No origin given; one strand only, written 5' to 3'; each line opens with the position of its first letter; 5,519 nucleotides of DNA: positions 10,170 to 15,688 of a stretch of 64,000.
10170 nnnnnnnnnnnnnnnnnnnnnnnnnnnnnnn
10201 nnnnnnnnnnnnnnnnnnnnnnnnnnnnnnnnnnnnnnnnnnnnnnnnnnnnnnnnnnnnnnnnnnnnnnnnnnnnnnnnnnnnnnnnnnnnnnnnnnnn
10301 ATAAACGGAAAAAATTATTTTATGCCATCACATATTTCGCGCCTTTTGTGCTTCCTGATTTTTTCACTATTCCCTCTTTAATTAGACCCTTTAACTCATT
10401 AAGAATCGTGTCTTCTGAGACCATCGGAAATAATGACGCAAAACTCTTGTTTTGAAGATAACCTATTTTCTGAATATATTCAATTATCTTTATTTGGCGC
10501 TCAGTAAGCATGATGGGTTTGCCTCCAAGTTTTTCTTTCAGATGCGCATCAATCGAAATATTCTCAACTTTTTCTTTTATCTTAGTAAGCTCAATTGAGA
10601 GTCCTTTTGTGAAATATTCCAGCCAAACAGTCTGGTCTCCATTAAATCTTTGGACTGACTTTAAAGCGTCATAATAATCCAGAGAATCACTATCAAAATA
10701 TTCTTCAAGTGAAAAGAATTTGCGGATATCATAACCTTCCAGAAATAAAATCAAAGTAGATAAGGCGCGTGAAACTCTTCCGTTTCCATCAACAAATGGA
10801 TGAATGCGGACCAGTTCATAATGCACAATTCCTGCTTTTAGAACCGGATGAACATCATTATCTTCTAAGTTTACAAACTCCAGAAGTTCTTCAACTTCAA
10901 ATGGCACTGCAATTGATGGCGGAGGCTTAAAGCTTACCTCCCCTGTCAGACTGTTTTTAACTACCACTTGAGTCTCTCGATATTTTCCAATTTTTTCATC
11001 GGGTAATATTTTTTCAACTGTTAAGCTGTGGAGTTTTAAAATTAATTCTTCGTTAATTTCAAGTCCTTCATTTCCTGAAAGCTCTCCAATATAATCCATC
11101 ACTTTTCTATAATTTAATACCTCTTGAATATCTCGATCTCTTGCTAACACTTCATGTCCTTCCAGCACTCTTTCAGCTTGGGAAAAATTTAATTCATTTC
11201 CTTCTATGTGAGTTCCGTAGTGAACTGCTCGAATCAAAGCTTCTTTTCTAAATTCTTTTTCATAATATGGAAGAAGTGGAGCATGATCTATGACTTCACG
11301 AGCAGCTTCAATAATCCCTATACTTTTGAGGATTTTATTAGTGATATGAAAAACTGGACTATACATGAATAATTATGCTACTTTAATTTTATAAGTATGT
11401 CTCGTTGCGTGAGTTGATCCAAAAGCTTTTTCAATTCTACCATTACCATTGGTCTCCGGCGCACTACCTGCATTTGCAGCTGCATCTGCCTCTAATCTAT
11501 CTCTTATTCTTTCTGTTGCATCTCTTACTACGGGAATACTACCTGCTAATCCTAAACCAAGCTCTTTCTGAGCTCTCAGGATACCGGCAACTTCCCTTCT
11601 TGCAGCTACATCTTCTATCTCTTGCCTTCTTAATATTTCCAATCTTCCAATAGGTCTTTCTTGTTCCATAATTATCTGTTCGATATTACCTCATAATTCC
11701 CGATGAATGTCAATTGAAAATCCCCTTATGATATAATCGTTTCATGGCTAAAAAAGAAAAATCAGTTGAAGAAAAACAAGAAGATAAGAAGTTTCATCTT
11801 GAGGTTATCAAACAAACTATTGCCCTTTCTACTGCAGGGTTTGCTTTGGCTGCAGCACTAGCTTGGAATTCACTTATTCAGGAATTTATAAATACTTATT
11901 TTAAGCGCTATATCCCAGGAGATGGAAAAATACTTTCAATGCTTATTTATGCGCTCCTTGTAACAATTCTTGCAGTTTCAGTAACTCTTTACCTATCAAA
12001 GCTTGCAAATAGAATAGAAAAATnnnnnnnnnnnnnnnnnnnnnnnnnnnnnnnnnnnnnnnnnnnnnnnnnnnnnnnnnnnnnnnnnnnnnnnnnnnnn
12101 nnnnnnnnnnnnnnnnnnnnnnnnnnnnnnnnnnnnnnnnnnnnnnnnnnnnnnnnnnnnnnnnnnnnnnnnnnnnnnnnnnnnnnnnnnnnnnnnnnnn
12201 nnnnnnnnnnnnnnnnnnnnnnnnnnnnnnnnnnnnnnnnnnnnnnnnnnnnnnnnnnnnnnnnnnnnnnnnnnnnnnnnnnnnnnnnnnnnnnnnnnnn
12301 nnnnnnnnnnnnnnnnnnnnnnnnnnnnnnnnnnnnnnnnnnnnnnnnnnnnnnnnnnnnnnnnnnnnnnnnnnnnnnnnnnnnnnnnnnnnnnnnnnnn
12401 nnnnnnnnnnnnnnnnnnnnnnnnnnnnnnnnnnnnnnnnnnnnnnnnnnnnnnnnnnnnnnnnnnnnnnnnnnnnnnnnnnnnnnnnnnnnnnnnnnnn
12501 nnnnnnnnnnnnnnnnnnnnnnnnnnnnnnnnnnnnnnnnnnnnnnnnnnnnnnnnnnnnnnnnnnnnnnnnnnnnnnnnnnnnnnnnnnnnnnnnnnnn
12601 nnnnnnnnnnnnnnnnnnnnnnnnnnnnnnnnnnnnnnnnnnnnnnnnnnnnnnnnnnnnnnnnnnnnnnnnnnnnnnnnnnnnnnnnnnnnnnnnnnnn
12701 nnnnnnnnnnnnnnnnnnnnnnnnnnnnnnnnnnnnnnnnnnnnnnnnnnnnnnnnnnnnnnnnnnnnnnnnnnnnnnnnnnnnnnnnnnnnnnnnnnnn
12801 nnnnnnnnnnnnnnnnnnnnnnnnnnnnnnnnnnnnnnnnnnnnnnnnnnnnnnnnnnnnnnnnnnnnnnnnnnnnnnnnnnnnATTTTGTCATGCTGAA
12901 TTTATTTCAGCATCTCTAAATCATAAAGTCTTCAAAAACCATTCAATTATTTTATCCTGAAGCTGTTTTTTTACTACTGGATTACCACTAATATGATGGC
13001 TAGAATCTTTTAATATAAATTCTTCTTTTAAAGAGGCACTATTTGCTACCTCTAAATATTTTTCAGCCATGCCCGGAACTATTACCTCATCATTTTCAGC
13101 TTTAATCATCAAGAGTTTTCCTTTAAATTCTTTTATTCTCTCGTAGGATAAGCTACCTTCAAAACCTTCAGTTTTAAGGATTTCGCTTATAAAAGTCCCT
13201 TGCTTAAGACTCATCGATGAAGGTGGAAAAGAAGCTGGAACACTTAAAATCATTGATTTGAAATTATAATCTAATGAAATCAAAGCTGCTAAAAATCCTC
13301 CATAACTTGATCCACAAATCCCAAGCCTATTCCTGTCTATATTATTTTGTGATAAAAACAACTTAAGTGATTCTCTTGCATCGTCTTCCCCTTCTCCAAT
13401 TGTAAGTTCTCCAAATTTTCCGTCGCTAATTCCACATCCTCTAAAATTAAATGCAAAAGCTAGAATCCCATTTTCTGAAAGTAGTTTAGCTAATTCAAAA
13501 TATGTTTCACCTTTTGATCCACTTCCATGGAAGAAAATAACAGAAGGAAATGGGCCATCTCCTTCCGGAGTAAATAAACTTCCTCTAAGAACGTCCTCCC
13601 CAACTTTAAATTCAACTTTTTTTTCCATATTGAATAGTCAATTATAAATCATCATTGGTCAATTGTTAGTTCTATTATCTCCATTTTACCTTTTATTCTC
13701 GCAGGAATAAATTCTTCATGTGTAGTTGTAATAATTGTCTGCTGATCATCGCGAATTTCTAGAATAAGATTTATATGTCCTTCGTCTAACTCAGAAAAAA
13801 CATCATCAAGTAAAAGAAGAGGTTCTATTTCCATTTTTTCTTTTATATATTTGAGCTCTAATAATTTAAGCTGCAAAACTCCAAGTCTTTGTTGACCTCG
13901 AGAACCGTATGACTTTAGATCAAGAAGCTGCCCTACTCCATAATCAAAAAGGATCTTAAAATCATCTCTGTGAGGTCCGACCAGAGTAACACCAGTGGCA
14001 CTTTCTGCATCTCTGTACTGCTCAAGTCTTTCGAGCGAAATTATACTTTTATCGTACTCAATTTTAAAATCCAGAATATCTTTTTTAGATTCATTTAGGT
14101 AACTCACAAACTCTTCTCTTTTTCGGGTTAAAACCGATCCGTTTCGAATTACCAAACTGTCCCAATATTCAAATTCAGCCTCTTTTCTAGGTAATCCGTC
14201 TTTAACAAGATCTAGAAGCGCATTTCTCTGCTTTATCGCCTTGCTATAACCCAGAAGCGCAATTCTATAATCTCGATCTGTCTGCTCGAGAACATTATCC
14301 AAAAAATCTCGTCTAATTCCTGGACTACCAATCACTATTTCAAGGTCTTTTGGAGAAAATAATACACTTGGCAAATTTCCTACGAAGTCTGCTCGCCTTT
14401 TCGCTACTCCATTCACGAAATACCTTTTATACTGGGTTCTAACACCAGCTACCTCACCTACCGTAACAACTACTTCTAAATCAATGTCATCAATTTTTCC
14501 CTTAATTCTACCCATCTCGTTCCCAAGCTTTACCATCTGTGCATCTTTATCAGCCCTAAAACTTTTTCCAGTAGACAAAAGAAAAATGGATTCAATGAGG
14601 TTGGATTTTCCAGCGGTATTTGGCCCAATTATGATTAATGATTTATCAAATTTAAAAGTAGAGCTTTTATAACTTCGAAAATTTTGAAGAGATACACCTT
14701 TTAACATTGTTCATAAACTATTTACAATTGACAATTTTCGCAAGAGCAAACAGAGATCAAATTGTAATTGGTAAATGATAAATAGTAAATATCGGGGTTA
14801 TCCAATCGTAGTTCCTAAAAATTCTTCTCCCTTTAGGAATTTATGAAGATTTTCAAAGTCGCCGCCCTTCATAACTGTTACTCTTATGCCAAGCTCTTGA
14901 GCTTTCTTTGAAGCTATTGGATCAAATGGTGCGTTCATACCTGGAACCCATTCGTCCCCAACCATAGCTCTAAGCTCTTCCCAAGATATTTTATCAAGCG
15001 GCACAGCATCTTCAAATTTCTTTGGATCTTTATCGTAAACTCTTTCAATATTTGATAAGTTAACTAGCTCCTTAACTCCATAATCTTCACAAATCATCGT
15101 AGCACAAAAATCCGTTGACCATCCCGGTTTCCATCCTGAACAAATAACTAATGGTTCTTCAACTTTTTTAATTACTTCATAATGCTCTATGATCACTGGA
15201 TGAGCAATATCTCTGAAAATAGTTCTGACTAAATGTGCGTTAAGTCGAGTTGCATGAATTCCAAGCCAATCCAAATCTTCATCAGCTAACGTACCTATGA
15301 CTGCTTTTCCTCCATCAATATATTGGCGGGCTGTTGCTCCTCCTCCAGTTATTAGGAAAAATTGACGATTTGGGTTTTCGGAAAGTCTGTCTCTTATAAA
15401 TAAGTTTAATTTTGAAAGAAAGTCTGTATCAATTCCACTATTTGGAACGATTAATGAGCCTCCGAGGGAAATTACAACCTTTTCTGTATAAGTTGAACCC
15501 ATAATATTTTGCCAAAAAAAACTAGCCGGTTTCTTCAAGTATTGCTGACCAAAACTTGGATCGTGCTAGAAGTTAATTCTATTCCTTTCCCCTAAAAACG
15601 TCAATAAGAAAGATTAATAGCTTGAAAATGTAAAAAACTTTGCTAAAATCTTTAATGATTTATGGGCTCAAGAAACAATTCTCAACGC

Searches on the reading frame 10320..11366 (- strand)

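Call 33: search_protein_families(library=pfam, proteins=[window:10320-11366:-], max_evalue=0.00001)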
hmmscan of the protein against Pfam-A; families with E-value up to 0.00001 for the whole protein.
window:10320-11366:- (348 aa): 1 family
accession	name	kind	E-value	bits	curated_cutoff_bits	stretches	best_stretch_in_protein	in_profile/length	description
PF02661.23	Fic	-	1.4e-20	74.3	24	1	104-207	2-93/93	Fic/DOC family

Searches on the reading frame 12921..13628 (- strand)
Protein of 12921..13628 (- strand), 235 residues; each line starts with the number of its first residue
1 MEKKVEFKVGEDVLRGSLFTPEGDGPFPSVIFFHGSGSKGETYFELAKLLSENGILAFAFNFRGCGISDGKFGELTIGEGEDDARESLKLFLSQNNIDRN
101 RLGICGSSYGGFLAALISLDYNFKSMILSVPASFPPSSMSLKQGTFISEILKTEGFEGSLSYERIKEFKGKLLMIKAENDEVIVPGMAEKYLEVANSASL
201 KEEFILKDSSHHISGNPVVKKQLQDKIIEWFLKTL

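Call 61: search_protein_families(library=pfam, proteins=[window:12921-13628:-], max_evalue=0.0001)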
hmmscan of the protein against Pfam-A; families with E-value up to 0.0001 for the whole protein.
window:12921-13628:- (235 aa): 5 families
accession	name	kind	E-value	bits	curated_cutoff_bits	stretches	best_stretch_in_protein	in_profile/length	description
PF12146.15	Hydrolase_4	-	1.3e-15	57.9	27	1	29-139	6-117/239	Serine aminopeptidase, S33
PF00326.27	Peptidase_S9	-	3.4e-14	53.3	22.6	1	47-235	7-210/213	Prolyl oligopeptidase family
PF00561.26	Abhydrolase_1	-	3e-11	43.9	25.8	1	28-133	1-103/245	alpha/beta hydrolase fold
PF12697.13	Abhydrolase_6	-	8.1e-07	30.4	26.3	1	30-131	1-93/217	Alpha/beta hydrolase family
PF05728.18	UPF0227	-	5e-06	27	21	1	96-184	56-149/187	Uncharacterised protein family (UPF0227)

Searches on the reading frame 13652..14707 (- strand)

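Call 33: search_protein_families(library=pfam, proteins=[window:13652-14707:-], max_evalue=0.00001)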
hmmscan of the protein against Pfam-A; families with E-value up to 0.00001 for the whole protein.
window:13652-14707:- (351 aa): 4 families
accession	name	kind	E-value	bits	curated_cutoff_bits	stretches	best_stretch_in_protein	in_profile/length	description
PF02463.25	SMC_N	-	4.7e-20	72.4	40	1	1-334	1-202/220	RecF/RecN/SMC N terminal domain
PF13476.12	AAA_23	-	9.4e-11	43.2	27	1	5-229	2-184/201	AAA domain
PF13175.12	AAA_15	-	2.4e-10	41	32.1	1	1-221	1-143/374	AAA ATPase domain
PF13304.12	AAA_21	-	2e-06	28.5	27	0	25-330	3-298/304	AAA domain, putative AbiEii toxin, Type IV TA system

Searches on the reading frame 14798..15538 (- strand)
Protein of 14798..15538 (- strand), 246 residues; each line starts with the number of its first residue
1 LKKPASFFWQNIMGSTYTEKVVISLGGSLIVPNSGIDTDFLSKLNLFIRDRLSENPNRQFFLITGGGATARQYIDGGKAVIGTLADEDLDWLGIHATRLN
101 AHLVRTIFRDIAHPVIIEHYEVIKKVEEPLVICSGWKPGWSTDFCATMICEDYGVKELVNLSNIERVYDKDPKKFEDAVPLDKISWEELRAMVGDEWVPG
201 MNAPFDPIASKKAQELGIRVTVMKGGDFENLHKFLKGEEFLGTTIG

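Call 61: search_protein_families(library=pfam, proteins=[window:14798-15538:-], max_evalue=0.0001)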
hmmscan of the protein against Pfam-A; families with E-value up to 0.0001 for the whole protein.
window:14798-15538:- (246 aa): 1 family
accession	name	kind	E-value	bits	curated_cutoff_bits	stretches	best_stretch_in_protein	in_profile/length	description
PF00696.33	AA_kinase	-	2.4e-22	80.2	24.9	1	20-223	2-233/234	Amino acid kinase family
